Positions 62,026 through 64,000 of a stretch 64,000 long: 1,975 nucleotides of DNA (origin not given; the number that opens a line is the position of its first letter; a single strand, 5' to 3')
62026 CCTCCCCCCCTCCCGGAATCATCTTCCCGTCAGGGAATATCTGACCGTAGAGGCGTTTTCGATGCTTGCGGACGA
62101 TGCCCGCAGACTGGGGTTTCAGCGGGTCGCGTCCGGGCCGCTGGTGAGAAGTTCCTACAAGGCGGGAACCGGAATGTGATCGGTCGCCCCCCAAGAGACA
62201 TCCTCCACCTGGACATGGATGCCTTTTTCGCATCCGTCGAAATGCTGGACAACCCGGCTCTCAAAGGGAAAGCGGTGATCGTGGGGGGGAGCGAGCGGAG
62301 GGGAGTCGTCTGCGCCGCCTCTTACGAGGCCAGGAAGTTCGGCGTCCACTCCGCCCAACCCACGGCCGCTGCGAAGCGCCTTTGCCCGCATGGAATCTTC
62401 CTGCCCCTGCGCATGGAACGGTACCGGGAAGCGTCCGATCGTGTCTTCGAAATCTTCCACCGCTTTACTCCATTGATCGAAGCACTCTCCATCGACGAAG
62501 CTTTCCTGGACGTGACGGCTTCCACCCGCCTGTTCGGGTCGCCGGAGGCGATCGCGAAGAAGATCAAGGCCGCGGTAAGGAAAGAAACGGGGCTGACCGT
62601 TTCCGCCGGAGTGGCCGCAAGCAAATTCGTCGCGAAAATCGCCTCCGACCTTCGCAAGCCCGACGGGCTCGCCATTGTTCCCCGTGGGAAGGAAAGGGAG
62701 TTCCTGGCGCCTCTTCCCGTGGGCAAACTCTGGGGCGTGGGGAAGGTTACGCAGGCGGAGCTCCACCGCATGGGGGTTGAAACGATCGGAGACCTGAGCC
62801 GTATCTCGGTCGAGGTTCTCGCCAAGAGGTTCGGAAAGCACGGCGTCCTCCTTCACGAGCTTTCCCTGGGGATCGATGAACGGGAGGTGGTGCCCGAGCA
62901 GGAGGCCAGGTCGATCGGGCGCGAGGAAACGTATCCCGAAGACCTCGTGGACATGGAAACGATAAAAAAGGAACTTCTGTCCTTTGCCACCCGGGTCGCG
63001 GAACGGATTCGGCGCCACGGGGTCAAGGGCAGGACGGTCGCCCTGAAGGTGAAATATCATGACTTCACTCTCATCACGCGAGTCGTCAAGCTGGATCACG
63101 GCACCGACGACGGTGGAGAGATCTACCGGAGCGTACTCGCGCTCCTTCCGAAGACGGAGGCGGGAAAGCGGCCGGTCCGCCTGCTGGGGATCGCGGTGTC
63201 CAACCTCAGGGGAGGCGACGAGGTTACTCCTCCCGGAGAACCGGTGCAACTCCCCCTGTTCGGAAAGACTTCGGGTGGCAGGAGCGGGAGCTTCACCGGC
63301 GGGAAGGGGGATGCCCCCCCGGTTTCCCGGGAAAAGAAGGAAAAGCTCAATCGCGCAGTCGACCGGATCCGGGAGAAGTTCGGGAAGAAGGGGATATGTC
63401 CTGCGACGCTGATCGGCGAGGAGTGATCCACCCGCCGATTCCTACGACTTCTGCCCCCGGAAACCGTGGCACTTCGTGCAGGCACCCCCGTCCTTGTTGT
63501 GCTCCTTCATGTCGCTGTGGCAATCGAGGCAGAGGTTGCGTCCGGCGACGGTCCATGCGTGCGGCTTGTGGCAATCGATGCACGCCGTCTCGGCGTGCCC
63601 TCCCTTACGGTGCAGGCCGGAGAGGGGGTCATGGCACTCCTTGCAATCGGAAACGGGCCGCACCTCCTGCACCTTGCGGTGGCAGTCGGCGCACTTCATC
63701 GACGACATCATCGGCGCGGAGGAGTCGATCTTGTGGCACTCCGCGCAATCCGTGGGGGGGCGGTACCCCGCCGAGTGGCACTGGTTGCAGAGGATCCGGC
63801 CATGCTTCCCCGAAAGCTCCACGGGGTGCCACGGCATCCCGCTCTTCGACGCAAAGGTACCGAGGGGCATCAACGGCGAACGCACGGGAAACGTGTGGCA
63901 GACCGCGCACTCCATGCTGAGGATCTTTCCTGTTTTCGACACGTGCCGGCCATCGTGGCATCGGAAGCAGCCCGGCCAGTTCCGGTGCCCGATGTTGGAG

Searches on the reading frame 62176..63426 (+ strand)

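Call 40: search_protein_families(library=pfam, max_evalue=0.00001, proteins=[window:62176-63426:+])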
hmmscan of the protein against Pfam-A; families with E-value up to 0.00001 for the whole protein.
window:62176-63426:+ (416 aa): 4 families
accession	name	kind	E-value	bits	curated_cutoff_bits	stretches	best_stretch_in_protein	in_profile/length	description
PF00817.25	IMS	-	9.4e-56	188.3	23.2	1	12-158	1-148/148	impB/mucB/samB family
PF11799.13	IMS_C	-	1.5e-28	99.8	20.7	1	245-352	2-100/109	impB/mucB/samB family C-terminal domain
PF21999.2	IMS_HHH_1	-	3.5e-09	37.4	27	1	185-234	3-53/53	DNA polymerase-iota, thumb domain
PF11798.14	IMS_HHH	-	4.2e-09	36.6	24.4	1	172-201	3-32/32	IMS family HHH motif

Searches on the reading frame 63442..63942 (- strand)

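Call 40: search_protein_families(library=pfam, max_evalue=0.00001, proteins=[window:63442-63942:-])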
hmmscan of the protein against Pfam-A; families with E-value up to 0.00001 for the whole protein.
window:63442-63942:- (166 aa): 2 families
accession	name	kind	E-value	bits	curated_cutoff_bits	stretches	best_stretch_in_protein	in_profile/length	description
PF14522.11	Cytochrome_C7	-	6.5e-08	32.7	24.8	0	51-105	15-67/67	Cytochrome c7 and related cytochrome c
PF14537.11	Cytochrom_c3_2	-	3.5e-06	27.8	25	0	65-143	8-79/79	Cytochrome c3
